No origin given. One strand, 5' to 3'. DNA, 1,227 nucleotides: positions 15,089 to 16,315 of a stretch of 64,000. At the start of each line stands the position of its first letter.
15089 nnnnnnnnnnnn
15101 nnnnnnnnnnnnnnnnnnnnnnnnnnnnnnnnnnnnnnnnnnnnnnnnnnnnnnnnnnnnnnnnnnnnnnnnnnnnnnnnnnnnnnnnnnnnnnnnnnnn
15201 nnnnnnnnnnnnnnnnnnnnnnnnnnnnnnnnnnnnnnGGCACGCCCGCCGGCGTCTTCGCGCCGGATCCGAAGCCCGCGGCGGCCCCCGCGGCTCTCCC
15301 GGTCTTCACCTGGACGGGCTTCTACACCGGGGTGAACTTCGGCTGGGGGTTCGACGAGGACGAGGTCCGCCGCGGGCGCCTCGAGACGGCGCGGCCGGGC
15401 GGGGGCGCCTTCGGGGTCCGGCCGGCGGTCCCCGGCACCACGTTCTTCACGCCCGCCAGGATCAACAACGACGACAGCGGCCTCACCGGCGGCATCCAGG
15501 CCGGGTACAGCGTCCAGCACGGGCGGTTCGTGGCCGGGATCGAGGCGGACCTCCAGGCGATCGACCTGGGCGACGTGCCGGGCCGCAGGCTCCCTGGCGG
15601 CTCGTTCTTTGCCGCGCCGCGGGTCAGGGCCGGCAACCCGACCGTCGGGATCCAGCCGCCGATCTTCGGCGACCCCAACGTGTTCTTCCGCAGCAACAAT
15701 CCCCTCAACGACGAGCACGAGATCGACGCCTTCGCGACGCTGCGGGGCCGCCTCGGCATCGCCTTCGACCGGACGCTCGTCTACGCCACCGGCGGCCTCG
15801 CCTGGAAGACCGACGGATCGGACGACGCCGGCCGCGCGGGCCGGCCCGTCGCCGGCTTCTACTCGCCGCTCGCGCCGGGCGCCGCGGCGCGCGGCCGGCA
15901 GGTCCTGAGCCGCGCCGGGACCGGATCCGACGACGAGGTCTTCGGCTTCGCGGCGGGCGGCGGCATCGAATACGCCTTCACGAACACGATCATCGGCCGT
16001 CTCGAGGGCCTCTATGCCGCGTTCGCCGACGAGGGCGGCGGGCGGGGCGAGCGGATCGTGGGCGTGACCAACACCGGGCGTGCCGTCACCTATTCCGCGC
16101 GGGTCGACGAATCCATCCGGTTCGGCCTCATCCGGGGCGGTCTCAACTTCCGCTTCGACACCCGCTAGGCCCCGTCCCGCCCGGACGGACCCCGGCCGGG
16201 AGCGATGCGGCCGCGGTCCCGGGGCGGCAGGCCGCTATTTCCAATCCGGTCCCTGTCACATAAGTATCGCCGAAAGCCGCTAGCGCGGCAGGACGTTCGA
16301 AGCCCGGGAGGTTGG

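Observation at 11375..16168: One polypeptide with a TPR solenoid and two consecutive outer-membrane beta-barrels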

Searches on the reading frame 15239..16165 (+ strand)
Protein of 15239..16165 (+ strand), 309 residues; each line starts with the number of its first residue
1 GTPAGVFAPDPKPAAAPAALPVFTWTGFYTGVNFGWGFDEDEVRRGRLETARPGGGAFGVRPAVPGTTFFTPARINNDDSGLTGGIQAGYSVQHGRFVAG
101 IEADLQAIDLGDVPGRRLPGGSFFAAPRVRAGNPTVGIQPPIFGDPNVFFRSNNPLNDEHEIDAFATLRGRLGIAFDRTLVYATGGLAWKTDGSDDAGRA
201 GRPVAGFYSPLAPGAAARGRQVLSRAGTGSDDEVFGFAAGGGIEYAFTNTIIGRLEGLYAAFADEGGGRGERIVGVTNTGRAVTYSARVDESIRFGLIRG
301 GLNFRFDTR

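Call 8: search_protein_families(library=pfam, proteins=[window:15302-16165:+], max_evalue=10)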
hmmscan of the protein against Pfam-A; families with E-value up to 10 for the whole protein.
window:15302-16165:+ (288 aa): 1 family
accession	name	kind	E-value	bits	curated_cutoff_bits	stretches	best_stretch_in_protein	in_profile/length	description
PF13505.12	OMP_b-brl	-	1.1e-05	26.1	28.7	1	45-242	42-156/175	Outer membrane protein beta-barrel domain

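Call 43: find_homologous_proteins(query=window:15239-16165:+, max_evalue=0.00001)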
Query window:15239-16165:+ (309 aa): 244 proteins with E <= 0.00001 among 8000 candidates; the best 120 are listed.
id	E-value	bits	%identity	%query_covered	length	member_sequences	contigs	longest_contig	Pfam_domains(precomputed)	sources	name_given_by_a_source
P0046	6.8e-79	284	56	93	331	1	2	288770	PF13505.13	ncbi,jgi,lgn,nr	ncbi:MAG TPA: porin family protein [Microvirga sp.]|jgi:outer membrane immunogenic protein|nr:porin 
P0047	1.3e-73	266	52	93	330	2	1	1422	PF13505.13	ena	-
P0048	1.3e-72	263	52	93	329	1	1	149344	PF13505.13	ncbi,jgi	jgi:outer membrane immunogenic protein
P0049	4.2e-72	261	52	93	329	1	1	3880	PF13505.13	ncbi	-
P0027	3.8e-71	258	53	93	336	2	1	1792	PF13505.13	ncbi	-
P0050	5.3e-71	258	51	93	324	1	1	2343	PF13505.13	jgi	jgi:outer membrane immunogenic protein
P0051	7.8e-70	254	52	93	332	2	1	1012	PF13505.13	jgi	jgi:outer membrane immunogenic protein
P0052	4.5e-69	251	51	93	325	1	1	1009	PF13505.13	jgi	jgi:outer membrane immunogenic protein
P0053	3.1e-59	219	48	94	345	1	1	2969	PF13505.13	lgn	-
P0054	2.3e-56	210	48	93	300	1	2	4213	PF13505.13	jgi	jgi:outer membrane immunogenic protein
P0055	8.8e-56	208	46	95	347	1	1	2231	PF13505.13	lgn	-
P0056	6.0e-55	205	48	93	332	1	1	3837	PF13505.13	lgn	-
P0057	9.2e-53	198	45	94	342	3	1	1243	PF13505.13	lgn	-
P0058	3.9e-48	183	40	93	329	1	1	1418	-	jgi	jgi:outer membrane immunogenic protein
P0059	5.7e-47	179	39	94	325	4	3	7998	PF13505.13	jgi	jgi:outer membrane immunogenic protein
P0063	3.7e-39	153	40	93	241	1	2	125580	PF13505.13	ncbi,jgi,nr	ncbi:MAG TPA: outer membrane beta-barrel protein [Microvirga sp.]|jgi:outer membrane immunogenic pro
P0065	1.2e-36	145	41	93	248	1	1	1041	PF13505.13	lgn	-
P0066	1.2e-36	145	40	96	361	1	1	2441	PF13505.13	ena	-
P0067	7.5e-36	142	36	93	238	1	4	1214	PF13505.13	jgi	jgi:outer membrane immunogenic protein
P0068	8.5e-36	142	36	93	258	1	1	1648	PF13505.13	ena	-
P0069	1.0e-35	142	36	93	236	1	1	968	PF13505.13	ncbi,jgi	jgi:outer membrane immunogenic protein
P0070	8.8e-35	139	36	93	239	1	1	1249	PF13505.13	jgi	jgi:outer membrane immunogenic protein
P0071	7.6e-34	136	36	93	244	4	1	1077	PF13505.13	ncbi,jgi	jgi:outer membrane immunogenic protein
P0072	1.3e-33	135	36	93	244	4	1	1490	PF13505.13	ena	-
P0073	2.7e-33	134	37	99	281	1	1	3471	PF13505.13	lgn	-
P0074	2.5e-29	121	36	92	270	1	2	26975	PF13505.13,PF03797.26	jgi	jgi:outer membrane immunogenic protein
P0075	6.9e-29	119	35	99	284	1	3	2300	PF13505.13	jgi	jgi:outer membrane immunogenic protein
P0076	1.1e-28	119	39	100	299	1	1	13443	PF13505.13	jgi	jgi:outer membrane immunogenic protein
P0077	1.7e-28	118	37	100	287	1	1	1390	PF13505.13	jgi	jgi:outer membrane immunogenic protein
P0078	2.4e-28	118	36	92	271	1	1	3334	PF13505.13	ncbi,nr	ncbi:MAG TPA: outer membrane beta-barrel protein [Beijerinckiaceae bacterium]|nr:outer membrane beta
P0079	1.3e-27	115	36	96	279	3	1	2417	PF13505.13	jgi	jgi:outer membrane immunogenic protein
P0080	2.3e-27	114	38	100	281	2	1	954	PF13505.13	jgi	jgi:outer membrane immunogenic protein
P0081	6.8e-27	113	35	100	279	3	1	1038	PF13505.13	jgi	-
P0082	1.1e-26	112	39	96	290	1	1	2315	PF13505.13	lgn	-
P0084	5.6e-26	110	38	92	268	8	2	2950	PF13505.13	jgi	jgi:outer membrane immunogenic protein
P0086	4.9e-25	107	35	92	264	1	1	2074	PF13505.13,PF01389.24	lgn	-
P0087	7.4e-25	106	38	99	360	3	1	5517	PF13505.13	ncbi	-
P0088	1.3e-24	105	35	94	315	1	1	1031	PF13505.13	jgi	-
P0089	3.2e-24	104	32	96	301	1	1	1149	PF13505.13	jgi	-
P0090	3.5e-24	104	33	96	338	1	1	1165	PF13505.13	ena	-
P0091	6.9e-24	103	36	98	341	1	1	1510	PF13505.13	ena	-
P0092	7.9e-23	99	34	98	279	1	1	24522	PF13505.13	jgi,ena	-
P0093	9.0e-23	99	37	93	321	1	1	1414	PF13505.13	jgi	-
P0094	1.1e-22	99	34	99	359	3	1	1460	PF13505.13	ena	-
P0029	2.1e-22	98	33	99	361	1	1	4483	PF13505.13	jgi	jgi:outer membrane immunogenic protein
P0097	2.5e-22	98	34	99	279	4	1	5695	PF13505.13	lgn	-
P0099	2.5e-21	94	32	100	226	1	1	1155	PF13505.13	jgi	jgi:outer membrane immunogenic protein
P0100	9.4e-21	93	33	92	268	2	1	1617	PF02530.21,PF13505.13,PF01389.24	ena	-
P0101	1.1e-20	92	31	100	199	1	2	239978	PF13505.13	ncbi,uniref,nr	ncbi:outer membrane protein [Microvirga pakistanensis]|uniref:outer membrane protein n=1 Tax=Microvi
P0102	1.5e-20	92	31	100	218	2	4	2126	PF13505.13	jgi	jgi:outer membrane immunogenic protein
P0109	5.4e-19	87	34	96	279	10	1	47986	PF13505.13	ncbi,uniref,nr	ncbi:outer membrane protein [Methylobacterium sp. E-045]|uniref:outer membrane protein n=1 Tax=Methy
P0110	5.8e-19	87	34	96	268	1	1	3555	PF13505.13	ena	-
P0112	1.0e-18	86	30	93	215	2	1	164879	PF13505.13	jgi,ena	-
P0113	1.0e-18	86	30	81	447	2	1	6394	PF13505.13,PF01389.24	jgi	jgi:outer membrane immunogenic protein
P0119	3.1e-18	84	30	92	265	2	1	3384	PF02530.21,PF13505.13,PF01389.24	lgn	-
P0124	8.8e-18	83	33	95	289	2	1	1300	PF13505.13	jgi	jgi:outer membrane immunogenic protein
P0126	1.0e-17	83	33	99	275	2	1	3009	PF13505.13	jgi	jgi:outer membrane immunogenic protein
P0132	3.0e-17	81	31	91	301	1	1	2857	PF13505.13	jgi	-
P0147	2.9e-16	78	34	72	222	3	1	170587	PF13505.13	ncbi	-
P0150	4.2e-16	77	28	92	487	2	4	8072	PF13505.13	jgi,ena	-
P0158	7.6e-16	76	33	83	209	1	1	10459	PF13505.13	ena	-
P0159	7.9e-16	76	30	91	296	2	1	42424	PF13505.13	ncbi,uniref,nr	ncbi:outer membrane protein [Methylobacterium sp. J-067]|uniref:outer membrane protein n=1 Tax=Methy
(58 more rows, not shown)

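Call 44: find_encoding_contigs(protein=P0046, flank=7000, max_places=2)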
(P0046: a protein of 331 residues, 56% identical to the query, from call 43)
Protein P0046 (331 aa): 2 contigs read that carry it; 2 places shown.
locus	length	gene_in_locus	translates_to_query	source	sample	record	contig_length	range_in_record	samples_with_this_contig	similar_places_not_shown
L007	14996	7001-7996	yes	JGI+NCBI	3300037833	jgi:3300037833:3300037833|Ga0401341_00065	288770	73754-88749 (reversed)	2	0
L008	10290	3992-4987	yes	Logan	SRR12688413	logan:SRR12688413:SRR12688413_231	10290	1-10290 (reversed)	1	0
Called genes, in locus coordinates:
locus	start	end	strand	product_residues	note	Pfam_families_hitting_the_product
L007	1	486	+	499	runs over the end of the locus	PF05227:CHASE3, PF02518:HATPase_c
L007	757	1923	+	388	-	PF00532:Peripla_BP_1 (faint), PF13407:Peripla_BP_4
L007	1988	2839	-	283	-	-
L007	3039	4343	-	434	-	PF23500:DUF7133 (faint), PF22807:TrAA12, PF07995:GSDH, PF22807:TrAA12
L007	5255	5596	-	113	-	-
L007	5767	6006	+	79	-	PF21834:DUF6894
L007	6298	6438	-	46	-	-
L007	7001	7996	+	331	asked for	PF13505:OMP_b-brl (faint)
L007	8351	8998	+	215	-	PF08548:Peptidase_M10_C, PF00353:HemolysinCabind (weak)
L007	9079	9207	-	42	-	-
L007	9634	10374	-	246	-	PF00027:cNMP_binding, PF13545:HTH_Crp_2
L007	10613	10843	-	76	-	-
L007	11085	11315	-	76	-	-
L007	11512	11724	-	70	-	-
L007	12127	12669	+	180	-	PF00072:Response_reg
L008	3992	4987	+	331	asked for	PF13505:OMP_b-brl (faint)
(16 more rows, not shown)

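Call 45: find_encoding_contigs(protein=P0048, flank=7000, max_places=2)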
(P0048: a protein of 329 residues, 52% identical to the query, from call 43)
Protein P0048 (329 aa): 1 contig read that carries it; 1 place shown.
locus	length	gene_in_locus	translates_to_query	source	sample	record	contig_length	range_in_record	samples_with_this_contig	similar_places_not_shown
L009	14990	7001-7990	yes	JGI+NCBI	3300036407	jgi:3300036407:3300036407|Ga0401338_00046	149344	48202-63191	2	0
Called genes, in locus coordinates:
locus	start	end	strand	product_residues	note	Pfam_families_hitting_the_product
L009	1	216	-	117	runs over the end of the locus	PF07372:DUF1491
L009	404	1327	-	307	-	PF01471:PG_binding_1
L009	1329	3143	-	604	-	PF00989:PAS (faint), PF08448:PAS_4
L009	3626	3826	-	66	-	-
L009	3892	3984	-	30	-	-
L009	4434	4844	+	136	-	-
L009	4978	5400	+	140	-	PF02657:SufE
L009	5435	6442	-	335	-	PF20057:DUF6456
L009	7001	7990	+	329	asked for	PF13505:OMP_b-brl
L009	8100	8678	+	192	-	PF03473:MOSC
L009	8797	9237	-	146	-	PF05443:ROS_MUCR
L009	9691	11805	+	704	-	PF02897:Peptidase_S9_N, PF00326:Peptidase_S9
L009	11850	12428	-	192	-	PF06210:DUF1003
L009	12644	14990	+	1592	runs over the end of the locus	PF01339:CheB_methylest, PF03705:CheR_N, PF01739:CheR, PF13596:PAS_10, PF08447:PAS_3, PF01590:GAF, PF13185:GAF_2, PF00989:PAS, +8 more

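Call 48: search_solved_structures(query=A2, max_evalue=1, show_alignments=1)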
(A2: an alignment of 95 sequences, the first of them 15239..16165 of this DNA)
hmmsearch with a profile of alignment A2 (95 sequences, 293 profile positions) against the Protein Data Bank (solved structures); distinct sequences matched with E-value up to 1: 17.
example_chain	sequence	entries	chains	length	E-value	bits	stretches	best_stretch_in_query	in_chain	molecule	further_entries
7onh_A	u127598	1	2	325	1.6e-05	27.4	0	158-190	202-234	SAKe6BE-L3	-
7on7_A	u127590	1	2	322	0.02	17.2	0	156-184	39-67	SAKe6BE-L2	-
7op4_A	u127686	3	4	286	0.049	15.9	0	156-184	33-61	SAKe6BE-3HH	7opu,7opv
7onc_A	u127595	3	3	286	0.07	15.4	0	159-184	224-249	SAKe6BE | S6BE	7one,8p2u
1g90_A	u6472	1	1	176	0.081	15.2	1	203-245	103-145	OUTER MEMBRANE PROTEIN A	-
2ge4_A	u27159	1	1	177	0.084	15.2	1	203-245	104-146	Outer membrane protein A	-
7ong_A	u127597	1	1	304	0.12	14.7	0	158-185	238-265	SAKe6BE-L1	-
9fzc_A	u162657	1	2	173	0.13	14.6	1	207-245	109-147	Outer membrane protein A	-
1qjp_A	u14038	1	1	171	0.14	14.4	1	209-245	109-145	OUTER MEMBRANE PROTEIN A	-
1bxw_A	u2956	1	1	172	0.15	14.4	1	209-245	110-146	PROTEIN (OUTER MEMBRANE PROTEIN A)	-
9fzd_A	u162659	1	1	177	0.15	14.3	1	217-245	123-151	Outer membrane protein A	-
8cia_B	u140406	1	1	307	0.16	14.3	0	148-184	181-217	Kelch like family member 20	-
8cia_A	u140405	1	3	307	0.19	14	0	147-184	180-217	Kelch-like protein 20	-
8cia_E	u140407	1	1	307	0.2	13.9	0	149-184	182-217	Kelch like family member 20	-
6gy5_A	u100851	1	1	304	0.21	13.8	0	147-184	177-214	Kelch-like protein 20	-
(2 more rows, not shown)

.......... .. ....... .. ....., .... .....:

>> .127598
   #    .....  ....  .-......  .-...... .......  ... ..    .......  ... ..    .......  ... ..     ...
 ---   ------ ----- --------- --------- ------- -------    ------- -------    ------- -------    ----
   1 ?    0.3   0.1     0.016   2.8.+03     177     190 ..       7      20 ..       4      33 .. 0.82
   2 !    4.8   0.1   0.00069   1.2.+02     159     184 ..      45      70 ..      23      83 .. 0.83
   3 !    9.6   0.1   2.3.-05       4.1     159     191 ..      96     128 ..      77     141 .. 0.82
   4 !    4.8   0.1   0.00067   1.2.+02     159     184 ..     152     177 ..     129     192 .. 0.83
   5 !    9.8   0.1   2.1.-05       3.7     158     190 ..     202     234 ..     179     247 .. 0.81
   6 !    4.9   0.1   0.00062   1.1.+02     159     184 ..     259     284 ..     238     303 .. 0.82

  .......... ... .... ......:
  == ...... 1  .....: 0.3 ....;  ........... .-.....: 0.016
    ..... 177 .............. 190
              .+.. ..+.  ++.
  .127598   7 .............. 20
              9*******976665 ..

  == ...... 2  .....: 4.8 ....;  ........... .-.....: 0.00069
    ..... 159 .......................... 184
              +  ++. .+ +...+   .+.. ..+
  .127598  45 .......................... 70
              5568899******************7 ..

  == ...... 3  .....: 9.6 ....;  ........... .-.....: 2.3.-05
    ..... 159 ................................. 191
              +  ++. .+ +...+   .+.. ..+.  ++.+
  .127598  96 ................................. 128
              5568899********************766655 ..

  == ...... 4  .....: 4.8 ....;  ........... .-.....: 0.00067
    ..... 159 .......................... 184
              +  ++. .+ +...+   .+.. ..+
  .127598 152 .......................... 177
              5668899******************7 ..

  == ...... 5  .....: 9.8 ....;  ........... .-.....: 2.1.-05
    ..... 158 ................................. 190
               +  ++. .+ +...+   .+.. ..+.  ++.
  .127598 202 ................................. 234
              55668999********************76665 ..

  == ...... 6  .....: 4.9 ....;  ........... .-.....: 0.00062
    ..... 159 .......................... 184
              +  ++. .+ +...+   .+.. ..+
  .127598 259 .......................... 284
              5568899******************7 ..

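Call 54: predict_structure(alignment_id=A2)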
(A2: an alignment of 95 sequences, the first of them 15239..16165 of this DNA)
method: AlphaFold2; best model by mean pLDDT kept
length: 309 residues; sequences in the alignment: 95
mean_pLDDT: 84.3   pTM: 0.73
mean pLDDT of the five models: 84.3, 83.8, 83.2, 83.3, 82.6
residues with pLDDT >= 90: 171; 70-90: 71; 50-70: 60; < 50: 7
segments of 3 or more residues with pLDDT < 50: 1-6
pLDDT, mean of each block of 10 residues (from residue 1): 48 58 90 92 79 87 89 64 95 97 92 69 92 88 94 63 90 97 96 67 94 95 82 88 96 97 66 92 82 87 87
secondary structure, 60 per line:
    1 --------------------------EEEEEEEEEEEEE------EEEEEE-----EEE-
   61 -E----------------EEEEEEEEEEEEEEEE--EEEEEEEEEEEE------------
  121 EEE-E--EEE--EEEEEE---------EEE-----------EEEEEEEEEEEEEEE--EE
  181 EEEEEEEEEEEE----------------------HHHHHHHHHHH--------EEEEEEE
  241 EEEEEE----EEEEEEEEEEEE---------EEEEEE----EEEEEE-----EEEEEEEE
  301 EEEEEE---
elements in order: E27-39 E46-51 E57-59 E79-94 E97-108 E121-123 E128-130 E133-138 E148-150 E162-176 E179-192 H215-225 E234-246 E251-262 E272-277 E282-287 E293-306

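Call 56: fold_search(model_id=the predicted structure, library=pdb)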
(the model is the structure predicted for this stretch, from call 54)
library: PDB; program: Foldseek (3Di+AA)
matches with E <= 10: 787; with E <= 0.001: 42
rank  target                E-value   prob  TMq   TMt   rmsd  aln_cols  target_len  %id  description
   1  2x55                  1.1e-06  1.00  0.29  0.31  14.6       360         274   10  Yersinia Pestis Plasminogen Activator Pla (Native) (released 2010-07-28)
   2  8qxp                  1.7e-06  1.00  0.30  0.47  11.4       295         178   10  Crystal structure of the outer membrane porin OmpW from Klebsiella pneumoniae (released 2024-01-24)
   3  2x56                  2.5e-06  1.00  0.29  0.32  14.7       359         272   10  Yersinia Pestis Plasminogen Activator Pla (Native) (released 2010-07-28)
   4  2f1v_A                4.9e-06  1.00  0.30  0.48  12.1       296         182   11  Outer membrane protein OmpW (released 2006-01-24)
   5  4dcb_A                6.0e-06  1.00  0.30  0.33  16.7       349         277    9  Y. pestis Plasminogen Activator Pla in Complex with Human Plasminogen Activation Loop Peptide ALP11 (released 2012-06-06)
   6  2x4m_B                6.4e-06  1.00  0.29  0.31  15.8       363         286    9  Yersinia Pestis Plasminogen Activator Pla (released 2010-07-28)
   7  9nh2_A                7.1e-06  1.00  0.36  0.46  10.9       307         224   14  In situ cryo-EM structure of porin III of the Legionella Dot/Icm T4SS machine (released 2025-09-17)
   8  2x4m_C                7.1e-06  1.00  0.30  0.32  11.0       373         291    9  Yersinia Pestis Plasminogen Activator Pla (released 2010-07-28)
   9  2x4m_A                9.9e-06  1.00  0.30  0.31  16.7       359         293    9  Yersinia Pestis Plasminogen Activator Pla (released 2010-07-28)
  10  9a34_MODEL_1_A        1.0e-05  1.00  0.30  0.29  18.0       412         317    9  Model of E. coli OmpT by in-cell photo-crosslinking MS and deep learning (released 2023-02-24)
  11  7xw0_B                1.4e-05  1.00  0.28  0.32  13.4       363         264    9  Crystal structure of pOmpT (released 2023-05-31)
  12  1i78_A                1.4e-05  1.00  0.29  0.30  11.3       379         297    9  CRYSTAL STRUCTURE OF OUTER MEMBRANE PROTEASE OMPT FROM ESCHERICHIA COLI (released 2001-10-03)
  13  9nh1_C                2.8e-05  1.00  0.26  0.31  18.8       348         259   11  In situ cryo-EM structure of porin I of the Legionella Dot/Icm T4SS machine (released 2025-09-17)
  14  1g90_MODEL_1_A        2.9e-05  1.00  0.31  0.52  12.5       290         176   16  NMR Solution Structure of Outer Membrane Protein A Transmembrane Domain: 10 conformers (released 2001-04-21)
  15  1k24                  5.6e-05  1.00  0.32  0.38  16.9       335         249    7  Crystal Structure of the OpcA Outer Membrane Adhesin/Invasin from Neisseria meningitidis (released 2002-03-27)
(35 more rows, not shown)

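Call 74: search_protein_families(library=pfam, alignment_id=A2, max_evalue=0.001)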
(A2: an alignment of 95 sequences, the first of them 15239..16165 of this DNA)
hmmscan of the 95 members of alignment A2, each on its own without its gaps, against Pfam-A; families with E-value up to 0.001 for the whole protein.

A. member 1, window:15239-16165:+ (309 aa): 1 family
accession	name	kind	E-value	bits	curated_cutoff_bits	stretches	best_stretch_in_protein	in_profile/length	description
PF13505.12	OMP_b-brl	-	3.2e-06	27.8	28.7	1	24-263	18-156/175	Outer membrane protein beta-barrel domain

B. families by the number of members that match (of 95 scanned): 5 families
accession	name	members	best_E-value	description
PF13505.12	OMP_b-brl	66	3e-18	Outer membrane protein beta-barrel domain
PF02530.20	Porin_2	20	2.6e-06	Porin subfamily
PF01389.23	OmpA_membrane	10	3.4e-08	OmpA-like transmembrane domain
PF03797.25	Autotransporter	1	4.2e-06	Autotransporter beta-domain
PF02462.21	Opacity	1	0.00024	Opacity family porin protein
